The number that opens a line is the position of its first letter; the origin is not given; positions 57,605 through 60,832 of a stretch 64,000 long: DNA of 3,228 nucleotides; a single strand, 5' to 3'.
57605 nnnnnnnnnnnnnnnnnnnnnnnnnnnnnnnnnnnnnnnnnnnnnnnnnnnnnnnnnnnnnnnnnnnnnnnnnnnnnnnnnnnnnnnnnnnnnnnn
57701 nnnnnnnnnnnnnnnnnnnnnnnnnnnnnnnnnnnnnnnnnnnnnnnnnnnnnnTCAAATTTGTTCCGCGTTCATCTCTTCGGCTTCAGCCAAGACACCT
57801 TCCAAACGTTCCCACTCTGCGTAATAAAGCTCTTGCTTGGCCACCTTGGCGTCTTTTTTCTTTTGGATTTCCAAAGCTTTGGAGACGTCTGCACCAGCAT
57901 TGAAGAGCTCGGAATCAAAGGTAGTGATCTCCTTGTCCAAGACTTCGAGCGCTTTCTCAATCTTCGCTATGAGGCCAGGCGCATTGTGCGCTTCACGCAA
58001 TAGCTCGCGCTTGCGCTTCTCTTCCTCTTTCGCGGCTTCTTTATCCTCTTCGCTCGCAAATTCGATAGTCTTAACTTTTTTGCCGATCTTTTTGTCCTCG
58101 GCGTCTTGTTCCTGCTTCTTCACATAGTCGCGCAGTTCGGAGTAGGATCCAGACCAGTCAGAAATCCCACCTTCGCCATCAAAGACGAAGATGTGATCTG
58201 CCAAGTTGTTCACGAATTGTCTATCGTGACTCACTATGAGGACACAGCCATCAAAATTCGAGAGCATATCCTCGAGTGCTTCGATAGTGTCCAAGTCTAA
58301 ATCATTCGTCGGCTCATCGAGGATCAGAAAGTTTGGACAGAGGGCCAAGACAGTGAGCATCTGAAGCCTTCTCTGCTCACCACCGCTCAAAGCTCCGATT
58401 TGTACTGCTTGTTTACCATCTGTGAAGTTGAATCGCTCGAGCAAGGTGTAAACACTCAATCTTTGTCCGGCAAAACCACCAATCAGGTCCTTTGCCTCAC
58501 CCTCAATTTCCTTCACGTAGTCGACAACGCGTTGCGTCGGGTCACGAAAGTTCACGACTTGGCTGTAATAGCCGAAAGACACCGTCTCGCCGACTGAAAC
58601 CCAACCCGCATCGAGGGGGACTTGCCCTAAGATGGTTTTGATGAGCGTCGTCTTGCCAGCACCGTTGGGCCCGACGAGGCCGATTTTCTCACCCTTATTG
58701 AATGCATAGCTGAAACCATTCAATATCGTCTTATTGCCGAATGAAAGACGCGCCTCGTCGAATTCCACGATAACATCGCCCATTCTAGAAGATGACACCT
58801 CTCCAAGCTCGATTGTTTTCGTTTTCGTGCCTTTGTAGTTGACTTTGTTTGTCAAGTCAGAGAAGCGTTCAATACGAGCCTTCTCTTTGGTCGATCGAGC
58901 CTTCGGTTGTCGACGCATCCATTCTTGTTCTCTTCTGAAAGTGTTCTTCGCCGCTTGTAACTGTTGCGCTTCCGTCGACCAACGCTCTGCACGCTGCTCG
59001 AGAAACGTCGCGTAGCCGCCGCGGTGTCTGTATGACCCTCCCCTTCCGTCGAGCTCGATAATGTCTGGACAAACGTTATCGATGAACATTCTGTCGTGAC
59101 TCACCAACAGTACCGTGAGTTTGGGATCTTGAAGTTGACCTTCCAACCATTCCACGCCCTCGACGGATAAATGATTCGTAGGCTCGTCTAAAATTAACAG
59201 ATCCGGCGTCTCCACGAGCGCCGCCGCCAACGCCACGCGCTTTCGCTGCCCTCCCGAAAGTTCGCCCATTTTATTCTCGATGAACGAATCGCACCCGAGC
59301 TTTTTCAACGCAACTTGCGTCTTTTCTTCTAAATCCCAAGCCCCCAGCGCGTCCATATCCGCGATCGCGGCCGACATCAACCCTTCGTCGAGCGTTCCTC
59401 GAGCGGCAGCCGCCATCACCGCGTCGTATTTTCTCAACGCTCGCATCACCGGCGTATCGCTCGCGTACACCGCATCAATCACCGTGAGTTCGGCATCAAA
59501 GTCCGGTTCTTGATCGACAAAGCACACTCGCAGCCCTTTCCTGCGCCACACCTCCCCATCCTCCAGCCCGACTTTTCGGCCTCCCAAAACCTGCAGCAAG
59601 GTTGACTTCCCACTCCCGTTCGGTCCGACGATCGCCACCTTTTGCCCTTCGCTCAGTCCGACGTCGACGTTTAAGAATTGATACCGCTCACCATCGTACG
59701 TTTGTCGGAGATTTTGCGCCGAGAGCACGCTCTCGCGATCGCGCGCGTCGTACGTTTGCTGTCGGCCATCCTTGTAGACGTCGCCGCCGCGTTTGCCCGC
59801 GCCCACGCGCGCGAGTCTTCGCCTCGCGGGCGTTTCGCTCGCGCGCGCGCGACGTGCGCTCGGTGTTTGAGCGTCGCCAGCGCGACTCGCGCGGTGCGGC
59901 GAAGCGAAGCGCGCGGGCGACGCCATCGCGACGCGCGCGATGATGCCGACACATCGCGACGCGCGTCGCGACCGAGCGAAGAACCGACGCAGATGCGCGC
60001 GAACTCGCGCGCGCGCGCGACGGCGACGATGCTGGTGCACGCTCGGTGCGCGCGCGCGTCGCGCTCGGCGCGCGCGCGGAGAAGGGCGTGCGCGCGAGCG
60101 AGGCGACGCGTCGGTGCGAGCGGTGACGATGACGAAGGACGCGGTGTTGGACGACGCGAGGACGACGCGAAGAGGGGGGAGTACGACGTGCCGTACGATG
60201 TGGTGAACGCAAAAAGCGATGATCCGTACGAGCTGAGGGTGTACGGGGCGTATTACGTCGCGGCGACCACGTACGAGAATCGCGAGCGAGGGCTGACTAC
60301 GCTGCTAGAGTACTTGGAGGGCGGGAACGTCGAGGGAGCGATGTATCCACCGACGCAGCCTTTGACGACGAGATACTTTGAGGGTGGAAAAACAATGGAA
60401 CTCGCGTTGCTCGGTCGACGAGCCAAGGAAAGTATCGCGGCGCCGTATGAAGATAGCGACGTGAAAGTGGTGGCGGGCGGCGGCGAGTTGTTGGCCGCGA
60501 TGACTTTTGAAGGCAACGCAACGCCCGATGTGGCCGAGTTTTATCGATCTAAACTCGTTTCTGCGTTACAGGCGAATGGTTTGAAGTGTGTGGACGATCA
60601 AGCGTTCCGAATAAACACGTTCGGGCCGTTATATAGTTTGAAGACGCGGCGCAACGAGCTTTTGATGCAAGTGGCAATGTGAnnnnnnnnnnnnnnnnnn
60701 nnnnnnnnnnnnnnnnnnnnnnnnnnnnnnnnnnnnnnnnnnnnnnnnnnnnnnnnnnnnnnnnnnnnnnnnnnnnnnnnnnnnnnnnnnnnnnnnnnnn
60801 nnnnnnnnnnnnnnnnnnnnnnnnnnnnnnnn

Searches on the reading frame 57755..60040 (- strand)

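Call 14: search_protein_families(library=pfam, proteins=[window:57755-60040:-], max_evalue=0.01)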
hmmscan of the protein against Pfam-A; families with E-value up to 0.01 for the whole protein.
window:57755-60040:- (761 aa): 28 families (the best 25 are shown)
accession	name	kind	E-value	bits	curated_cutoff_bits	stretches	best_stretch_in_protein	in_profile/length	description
PF00005.33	ABC_tran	-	2.6e-48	164.5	25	2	124-289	3-137/137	ABC transporter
PF13304.12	AAA_21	-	3.9e-21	76.8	27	3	136-153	3-20/304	AAA domain, putative AbiEii toxin, Type IV TA system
PF02463.25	SMC_N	-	1.3e-10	41.5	40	0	529-626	122-218/220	RecF/RecN/SMC N terminal domain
PF13555.12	AAA_29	-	2.8e-08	33.8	27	1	126-149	16-39/61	P-loop containing region of AAA domain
PF13401.12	AAA_22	-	9e-07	29.7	27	0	455-594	10-109/130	AAA domain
PF13476.12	AAA_23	-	5.8e-06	27.5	27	1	120-152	15-39/201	AAA domain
PF03193.22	RsgA_GTPase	-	6.2e-06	26.6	30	0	451-482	107-138/174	RsgA GTPase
PF12848.13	ABC_tran_Xtn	-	7.8e-06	26.3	25.9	1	333-396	5-70/85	ABC transporter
PF13191.12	AAA_16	-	2e-05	25.6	32.6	0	455-547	29-104/167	AAA ATPase domain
PF00006.31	ATP-synt_ab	-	6e-05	23.2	29.5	0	446-474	10-38/213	ATP synthase alpha/beta family, nucleotide-binding domain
PF13175.12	AAA_15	-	6.2e-05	23.2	32.1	0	125-152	17-43/374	AAA ATPase domain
PF13238.12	AAA_18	-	0.00014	22.8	29.4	0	135-177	1-44/128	AAA domain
PF12775.13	AAA_7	-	0.00018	21.5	25.8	0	113-150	15-51/181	P-loop containing dynein motor region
PF01926.29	MMR_HSR1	-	0.00024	21.6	21.9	0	134-157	1-24/113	50S ribosome-binding GTPase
PF13479.12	AAA_24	-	0.00025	21.4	27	0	132-152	2-22/195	AAA domain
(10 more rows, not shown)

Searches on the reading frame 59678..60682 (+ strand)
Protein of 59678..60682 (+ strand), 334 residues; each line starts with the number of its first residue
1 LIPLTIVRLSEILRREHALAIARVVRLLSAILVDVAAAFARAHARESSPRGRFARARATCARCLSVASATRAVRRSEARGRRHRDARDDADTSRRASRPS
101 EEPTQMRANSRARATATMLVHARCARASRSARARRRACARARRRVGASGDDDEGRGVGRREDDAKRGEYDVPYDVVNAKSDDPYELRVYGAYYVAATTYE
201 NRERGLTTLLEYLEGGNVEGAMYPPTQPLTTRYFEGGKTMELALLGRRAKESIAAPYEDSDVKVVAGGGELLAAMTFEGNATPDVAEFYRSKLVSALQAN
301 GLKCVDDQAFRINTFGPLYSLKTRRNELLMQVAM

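Call 14: search_protein_families(library=pfam, proteins=[window:59678-60682:+], max_evalue=0.01)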
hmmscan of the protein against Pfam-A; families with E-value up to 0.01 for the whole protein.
window:59678-60682:+ (334 aa): 1 family
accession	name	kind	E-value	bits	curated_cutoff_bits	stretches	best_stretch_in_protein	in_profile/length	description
PF04832.17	SOUL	-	3.9e-16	60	27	1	171-330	4-172/173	SOUL heme-binding protein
